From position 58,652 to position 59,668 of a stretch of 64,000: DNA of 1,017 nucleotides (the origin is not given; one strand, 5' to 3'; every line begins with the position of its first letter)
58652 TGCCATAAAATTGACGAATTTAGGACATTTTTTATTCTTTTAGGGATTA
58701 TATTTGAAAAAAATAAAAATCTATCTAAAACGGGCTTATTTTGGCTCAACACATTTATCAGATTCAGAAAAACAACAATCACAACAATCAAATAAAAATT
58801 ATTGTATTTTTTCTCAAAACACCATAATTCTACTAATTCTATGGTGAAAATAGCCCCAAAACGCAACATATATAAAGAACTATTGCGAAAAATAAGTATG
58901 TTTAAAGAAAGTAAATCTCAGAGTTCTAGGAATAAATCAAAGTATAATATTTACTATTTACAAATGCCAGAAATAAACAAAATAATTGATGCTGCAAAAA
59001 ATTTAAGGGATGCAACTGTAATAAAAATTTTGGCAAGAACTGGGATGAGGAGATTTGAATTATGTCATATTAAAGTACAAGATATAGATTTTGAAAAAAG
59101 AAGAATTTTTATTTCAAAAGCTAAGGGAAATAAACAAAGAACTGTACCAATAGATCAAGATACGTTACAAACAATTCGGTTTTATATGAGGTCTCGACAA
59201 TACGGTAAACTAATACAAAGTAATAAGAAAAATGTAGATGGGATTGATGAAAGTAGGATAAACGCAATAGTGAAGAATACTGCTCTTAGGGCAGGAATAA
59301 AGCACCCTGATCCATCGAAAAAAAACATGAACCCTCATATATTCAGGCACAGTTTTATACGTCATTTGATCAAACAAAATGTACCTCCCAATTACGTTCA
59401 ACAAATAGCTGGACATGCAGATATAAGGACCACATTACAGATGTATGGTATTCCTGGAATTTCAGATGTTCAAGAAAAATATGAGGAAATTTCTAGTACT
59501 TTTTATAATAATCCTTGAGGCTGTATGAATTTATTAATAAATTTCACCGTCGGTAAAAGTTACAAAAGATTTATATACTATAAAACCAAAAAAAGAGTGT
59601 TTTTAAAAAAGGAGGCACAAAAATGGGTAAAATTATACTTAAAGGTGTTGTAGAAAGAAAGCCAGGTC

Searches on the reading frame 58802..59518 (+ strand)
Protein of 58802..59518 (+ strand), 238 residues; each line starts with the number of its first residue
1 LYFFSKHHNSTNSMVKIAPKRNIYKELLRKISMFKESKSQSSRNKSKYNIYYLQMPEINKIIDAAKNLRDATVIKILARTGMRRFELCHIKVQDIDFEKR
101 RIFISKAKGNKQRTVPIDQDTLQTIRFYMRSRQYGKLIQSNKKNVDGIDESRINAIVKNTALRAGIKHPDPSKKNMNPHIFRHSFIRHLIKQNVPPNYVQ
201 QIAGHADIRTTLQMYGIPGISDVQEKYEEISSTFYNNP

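Call 4: search_protein_families(library=pfam, proteins=[window:58802-59518:+], max_evalue=0.1)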
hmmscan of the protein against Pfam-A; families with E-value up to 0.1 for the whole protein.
window:58802-59518:+ (238 aa): 2 families
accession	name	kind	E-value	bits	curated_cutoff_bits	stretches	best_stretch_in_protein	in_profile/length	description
PF00589.27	Phage_integrase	-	2.8e-35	122.1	27.1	1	54-215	4-165/172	Phage integrase family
PF05670.18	NFACT-R_1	-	0.0017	19.3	29.8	1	2-67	36-102/112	NFACT protein RNA binding domain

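Call 5: search_protein_families(library=ncbifam, proteins=[window:58802-59518:+], max_evalue=0.1)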
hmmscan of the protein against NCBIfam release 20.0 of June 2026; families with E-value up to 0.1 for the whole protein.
window:58802-59518:+ (238 aa): 12 families
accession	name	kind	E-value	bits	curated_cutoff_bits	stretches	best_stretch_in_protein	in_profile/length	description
NF040815.2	recomb_XerA_Arch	equivalog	3.1e-43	148.2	220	1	20-225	64-261/263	site-specific tyrosine recombinase/integron integrase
TIGR02225.1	recomb_XerD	equivalog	2.5e-27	96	329.6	1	12-225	62-281/290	site-specific tyrosine recombinase XerD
NF001399.0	PRK00283.1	subfamily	6.5e-26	91.3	279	1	58-216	119-281/300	tyrosine recombinase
TIGR02224.1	recomb_XerC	equivalog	1.2e-24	87.3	335.15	1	27-229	80-288/295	tyrosine recombinase XerC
TIGR02249.1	integrase_gron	subfamily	8.8e-23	81.1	265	2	23-132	74-180/315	integron integrase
NF002331.0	PRK01287.1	subfamily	1e-19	70.8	371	1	64-225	158-319/365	site-specific tyrosine recombinase XerC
NF003462.0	PRK05084.1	equivalog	2.2e-13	49.7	267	1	66-212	193-339/360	tyrosine recombinase XerS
NF011946.0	PRK15417.1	equivalog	2e-09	37.1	435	2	73-126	136-189/337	integron integrase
NF007370.0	PRK09870.1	subfamily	7.3e-09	35.5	221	1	51-212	11-174/200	tyrosine-type DNA invertase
NF007371.0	PRK09871.1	subfamily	1.7e-08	34.2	222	1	63-213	21-170/198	tyrosine-type DNA invertase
NF040693.1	recomb_GmtY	equivalog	2.7e-05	23.6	340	1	176-225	391-439/441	gamma-mobile-trio recombinase GmtY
NF047926.1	integrase_GmtZ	equivalog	0.00016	19.8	600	1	107-229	371-481/784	gamma-mobile-trio integrase GmtZ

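Call 15: find_homologous_proteins(query=window:58802-59518:+, max_evalue=1e-10)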
Query window:58802-59518:+ (238 aa): 184 proteins with E <= 1e-10 among 414 candidates; the best 120 are listed.
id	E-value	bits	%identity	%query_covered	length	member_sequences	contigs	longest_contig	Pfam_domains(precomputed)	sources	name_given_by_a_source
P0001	1.9e-141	487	100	95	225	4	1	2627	PF00589.28,PF22823.3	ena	-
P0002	4.4e-119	414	90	87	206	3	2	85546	PF00589.28,PF22823.3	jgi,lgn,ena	jgi:integrase/recombinase XerD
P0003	4.8e-100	352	80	79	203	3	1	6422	PF00589.28,PF22823.3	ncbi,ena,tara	tara:strand:- start:1032 stop:1643 length:612 start_codon:yes stop_codon:yes gene_type:complete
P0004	9.1e-100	351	80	79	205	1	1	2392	PF00589.28,PF22823.3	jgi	jgi:integrase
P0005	6.3e-99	348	77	83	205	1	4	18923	PF00589.28,PF22823.3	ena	-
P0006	5.3e-98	345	74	84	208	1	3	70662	PF00589.28,PF22823.3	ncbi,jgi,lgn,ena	ncbi:MAG: site-specific integrase [Candidatus Woesearchaeota archaeon]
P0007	3.2e-97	342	74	84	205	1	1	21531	PF00589.28,PF22823.3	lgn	-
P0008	2.8e-96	339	77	79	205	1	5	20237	PF00589.28,PF22823.3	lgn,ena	-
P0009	5.2e-96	339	75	82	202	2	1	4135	PF00589.28,PF22823.3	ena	-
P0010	7.3e-96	338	76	77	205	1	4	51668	PF00589.28,PF22823.3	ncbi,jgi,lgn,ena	-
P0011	1.3e-94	334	73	85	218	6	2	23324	PF00589.28,PF22823.3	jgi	-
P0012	7.2e-94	332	76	79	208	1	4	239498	PF00589.28,PF22823.3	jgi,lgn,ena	jgi:integrase/recombinase XerD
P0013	9.1e-94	331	76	80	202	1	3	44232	PF00589.28,PF22823.3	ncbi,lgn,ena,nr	ncbi:MAG: tyrosine-type recombinase/integrase [Nanoarchaeota archaeon]|nr:tyrosine-type recombinase/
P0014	1.6e-93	330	75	81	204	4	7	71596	PF00589.28,PF22823.3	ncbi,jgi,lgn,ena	-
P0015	1.8e-93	330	75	81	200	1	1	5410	PF00589.28,PF22823.3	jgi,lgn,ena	-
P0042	2.3e-74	268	59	81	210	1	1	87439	PF00589.28,PF22823.3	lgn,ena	-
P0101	1.3e-65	239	59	77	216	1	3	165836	PF00589.28,PF22823.3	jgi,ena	jgi:integrase/recombinase XerD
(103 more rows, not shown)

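Call 16: find_encoding_contigs(protein=P0002, flank=10000, max_places=3)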
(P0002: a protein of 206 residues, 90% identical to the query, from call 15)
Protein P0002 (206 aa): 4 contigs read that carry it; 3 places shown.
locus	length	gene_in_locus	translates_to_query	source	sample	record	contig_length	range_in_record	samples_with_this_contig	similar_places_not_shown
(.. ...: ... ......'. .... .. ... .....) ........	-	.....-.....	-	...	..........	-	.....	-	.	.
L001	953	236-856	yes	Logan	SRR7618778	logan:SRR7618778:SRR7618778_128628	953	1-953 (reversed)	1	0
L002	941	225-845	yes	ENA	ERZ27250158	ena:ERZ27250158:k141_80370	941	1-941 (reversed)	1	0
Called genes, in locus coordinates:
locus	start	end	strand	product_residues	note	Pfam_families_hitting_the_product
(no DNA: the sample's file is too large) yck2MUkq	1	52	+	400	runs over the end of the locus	PF01637:ATPase_2, PF13191:AAA_16 (weak), PF00004:AAA, PF13401:AAA_22, PF22606:Cdc6-ORC-like_ATPase_lid (weak), PF22703:Cdc6_lid, PF09079:WHD_Cdc6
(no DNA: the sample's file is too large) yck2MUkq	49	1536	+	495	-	PF01336:tRNA_anti-codon (faint), PF00149:Metallophos, PF04042:DNA_pol_E_B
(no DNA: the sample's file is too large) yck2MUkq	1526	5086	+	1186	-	PF03833:PolC_DP2_N, PF24844:PolC_DP2_central, PF24846:PolC_DP2_cat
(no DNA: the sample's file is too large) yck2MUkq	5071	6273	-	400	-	PF01970:TctA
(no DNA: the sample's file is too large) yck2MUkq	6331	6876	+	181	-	-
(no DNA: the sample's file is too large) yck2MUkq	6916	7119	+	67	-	PF18893:DUF5652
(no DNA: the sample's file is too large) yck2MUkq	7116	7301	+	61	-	-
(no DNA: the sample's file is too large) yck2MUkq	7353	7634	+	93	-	-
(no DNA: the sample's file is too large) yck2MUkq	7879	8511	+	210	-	-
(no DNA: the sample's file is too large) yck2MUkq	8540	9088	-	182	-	PF08281:Sigma70_r4_2 (faint), PF04545:Sigma70_r4 (weak), PF08279:HTH_11 (weak)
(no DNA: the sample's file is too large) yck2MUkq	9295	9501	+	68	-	-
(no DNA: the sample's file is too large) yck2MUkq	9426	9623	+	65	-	-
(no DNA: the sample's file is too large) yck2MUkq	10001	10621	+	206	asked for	PF00589:Phage_integrase, PF22823:MrpR_C_cat (weak)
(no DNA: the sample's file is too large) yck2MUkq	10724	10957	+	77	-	-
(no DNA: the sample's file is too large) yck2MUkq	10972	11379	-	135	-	-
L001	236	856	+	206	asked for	PF00589:Phage_integrase, PF22823:MrpR_C_cat (weak)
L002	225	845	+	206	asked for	PF00589:Phage_integrase, PF22823:MrpR_C_cat (weak)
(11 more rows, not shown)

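Call 17: find_encoding_contigs(protein=P0012, flank=10000, max_places=3)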
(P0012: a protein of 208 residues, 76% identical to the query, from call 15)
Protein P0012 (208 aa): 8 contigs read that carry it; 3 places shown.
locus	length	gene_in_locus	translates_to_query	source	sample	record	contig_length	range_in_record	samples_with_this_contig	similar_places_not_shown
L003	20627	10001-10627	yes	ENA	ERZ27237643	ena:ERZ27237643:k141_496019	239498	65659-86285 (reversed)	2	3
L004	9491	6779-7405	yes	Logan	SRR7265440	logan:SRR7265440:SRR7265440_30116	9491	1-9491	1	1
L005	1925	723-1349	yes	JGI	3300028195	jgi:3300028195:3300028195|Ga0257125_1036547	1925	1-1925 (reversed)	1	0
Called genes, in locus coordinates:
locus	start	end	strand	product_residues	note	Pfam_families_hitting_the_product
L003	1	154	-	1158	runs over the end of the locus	PF03833:PolC_DP2_N, PF24844:PolC_DP2_central, PF24846:PolC_DP2_cat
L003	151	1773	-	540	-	PF00149:Metallophos, PF04042:DNA_pol_E_B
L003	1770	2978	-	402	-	PF01637:ATPase_2 (weak), PF13191:AAA_16 (weak), PF00004:AAA (weak), PF13401:AAA_22, PF22606:Cdc6-ORC-like_ATPase_lid (weak), PF22703:Cdc6_lid, PF09079:WHD_Cdc6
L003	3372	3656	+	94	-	-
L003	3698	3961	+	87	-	PF05239:PRC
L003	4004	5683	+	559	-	PF03485:Arg_tRNA_synt_N, PF00750:tRNA-synt_1d, PF05746:DALR_1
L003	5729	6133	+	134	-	-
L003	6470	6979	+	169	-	-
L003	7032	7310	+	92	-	-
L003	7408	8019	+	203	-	-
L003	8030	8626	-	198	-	-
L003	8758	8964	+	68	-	-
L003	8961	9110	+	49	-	-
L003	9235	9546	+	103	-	-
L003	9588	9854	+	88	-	-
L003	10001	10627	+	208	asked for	PF00589:Phage_integrase, PF22823:MrpR_C_cat (weak)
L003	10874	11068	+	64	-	-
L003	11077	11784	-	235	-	PF09754:PAC2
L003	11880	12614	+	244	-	-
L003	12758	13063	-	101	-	-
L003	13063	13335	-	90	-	PF22665:WHD_DUF6293 (faint)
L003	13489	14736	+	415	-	PF02403:Seryl_tRNA_N, PF00587:tRNA-synt_2b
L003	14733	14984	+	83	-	PF06467:zf-FCS (weak)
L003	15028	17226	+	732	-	PF01751:Toprim, PF01131:Topoisom_bac, PF01396:Zn_ribbon_Top1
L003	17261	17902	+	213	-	-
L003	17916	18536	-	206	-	PF08423:Rad51, PF13479:AAA_24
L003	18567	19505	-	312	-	PF01699:Na_Ca_ex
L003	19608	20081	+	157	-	-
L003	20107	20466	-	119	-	PF04266:ASCH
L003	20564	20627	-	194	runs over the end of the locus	-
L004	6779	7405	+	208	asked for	PF00589:Phage_integrase, PF22823:MrpR_C_cat (weak)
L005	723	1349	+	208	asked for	PF00589:Phage_integrase, PF22823:MrpR_C_cat (weak)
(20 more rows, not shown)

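Call 19: find_encoding_contigs(protein=P0101, flank=10000, max_places=2)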
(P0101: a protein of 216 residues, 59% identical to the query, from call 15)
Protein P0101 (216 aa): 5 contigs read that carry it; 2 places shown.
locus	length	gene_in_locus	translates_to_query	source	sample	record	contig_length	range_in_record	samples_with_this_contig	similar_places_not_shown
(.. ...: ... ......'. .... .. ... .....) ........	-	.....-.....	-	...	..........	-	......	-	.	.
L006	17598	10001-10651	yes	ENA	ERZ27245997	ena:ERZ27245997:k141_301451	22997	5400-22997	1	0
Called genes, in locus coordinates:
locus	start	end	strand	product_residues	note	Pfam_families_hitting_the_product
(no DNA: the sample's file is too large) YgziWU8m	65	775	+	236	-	PF09754:PAC2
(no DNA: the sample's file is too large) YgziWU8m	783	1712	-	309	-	PF04055:Radical_SAM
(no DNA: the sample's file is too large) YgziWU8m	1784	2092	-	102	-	-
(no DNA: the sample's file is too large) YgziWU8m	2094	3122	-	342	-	-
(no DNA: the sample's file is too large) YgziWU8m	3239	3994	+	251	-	PF01978:TrmB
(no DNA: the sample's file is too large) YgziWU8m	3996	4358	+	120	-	PF13298:LigD_N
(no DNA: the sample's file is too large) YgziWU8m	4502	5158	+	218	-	-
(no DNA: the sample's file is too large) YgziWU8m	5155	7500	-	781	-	PF07719:TPR_2 (faint), PF13424:TPR_12 (faint), PF17874:TPR_MalT (faint), PF02518:HATPase_c, PF13181:TPR_8 (faint), PF13176:TPR_7 (faint), PF00515:TPR_1 (weak)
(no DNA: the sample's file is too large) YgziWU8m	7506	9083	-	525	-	PF00069:Pkinase, PF07714:PK_Tyr_Ser-Thr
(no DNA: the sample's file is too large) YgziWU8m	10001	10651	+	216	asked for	PF00589:Phage_integrase, PF22823:MrpR_C_cat (weak)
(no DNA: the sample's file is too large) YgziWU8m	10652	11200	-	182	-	-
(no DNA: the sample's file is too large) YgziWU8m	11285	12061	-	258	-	-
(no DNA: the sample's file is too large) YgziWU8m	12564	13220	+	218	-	PF01170:UPF0020 (faint), PF03602:Cons_hypoth95, PF05175:MTS, PF06325:PrmA, PF13649:Methyltransf_25 (weak), PF13847:Methyltransf_31 (weak)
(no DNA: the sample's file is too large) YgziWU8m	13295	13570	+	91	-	PF13656:RNA_pol_L_2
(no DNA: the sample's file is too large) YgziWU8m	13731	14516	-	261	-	-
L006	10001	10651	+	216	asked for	PF00589:Phage_integrase, PF22823:MrpR_C_cat (weak)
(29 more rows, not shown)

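Call 20: find_encoding_contigs(protein=P0042, flank=10000, max_places=2)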
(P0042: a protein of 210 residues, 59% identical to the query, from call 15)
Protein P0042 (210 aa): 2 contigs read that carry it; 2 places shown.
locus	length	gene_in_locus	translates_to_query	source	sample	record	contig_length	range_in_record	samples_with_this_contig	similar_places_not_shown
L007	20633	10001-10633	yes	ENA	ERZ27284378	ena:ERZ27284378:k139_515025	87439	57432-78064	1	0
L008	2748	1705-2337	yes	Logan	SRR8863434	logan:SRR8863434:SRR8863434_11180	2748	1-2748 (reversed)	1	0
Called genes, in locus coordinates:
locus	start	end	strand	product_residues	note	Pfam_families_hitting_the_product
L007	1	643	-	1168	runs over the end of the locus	PF03833:PolC_DP2_N, PF24844:PolC_DP2_central, PF24846:PolC_DP2_cat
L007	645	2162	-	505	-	PF00149:Metallophos, PF04042:DNA_pol_E_B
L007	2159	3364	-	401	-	PF01637:ATPase_2, PF13191:AAA_16, PF00004:AAA (weak), PF05729:NACHT (weak), PF13401:AAA_22, PF22703:Cdc6_lid, PF09079:WHD_Cdc6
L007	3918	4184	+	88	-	PF05239:PRC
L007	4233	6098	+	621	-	PF01078:Mg_chelatase (weak), PF05496:RuvB_N (faint), PF20030:bpMoxR (faint), PF00158:Sigma54_activat, PF07728:AAA_5 (weak), PF20436:LonB_AAA-LID, PF05362:Lon_C, PF13541:ChlI, +3 more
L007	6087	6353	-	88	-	-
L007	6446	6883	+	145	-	-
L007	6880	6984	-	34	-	-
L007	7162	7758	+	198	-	PF08279:HTH_11 (faint)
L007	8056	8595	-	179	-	PF08279:HTH_11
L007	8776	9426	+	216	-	-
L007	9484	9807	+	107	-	-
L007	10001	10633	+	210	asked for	PF00589:Phage_integrase, PF22823:MrpR_C_cat (weak)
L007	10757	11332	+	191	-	-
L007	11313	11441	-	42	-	-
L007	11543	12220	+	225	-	PF20582:UPF0758_N, PF04002:RadC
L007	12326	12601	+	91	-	PF24434:DUF7557 (weak)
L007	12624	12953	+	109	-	-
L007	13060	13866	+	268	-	PF13847:Methyltransf_31 (faint), PF01555:N6_N4_Mtase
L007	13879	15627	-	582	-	PF10571:UPF0547 (faint), PF13240:Zn_Ribbon_1 (faint), PF13248:Zn_ribbon_3 (faint), PF12773:DZR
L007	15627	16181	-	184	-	-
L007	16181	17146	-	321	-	-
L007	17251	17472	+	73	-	-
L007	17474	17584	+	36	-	-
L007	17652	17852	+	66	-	-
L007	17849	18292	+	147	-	-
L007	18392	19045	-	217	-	PF12705:PDDEXK_1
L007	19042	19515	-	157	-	PF05168:HEPN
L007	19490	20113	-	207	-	PF01909:NTP_transf_2, PF18765:Polbeta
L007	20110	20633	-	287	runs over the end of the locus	PF02498:Bro-N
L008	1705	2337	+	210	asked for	PF00589:Phage_integrase, PF22823:MrpR_C_cat (weak)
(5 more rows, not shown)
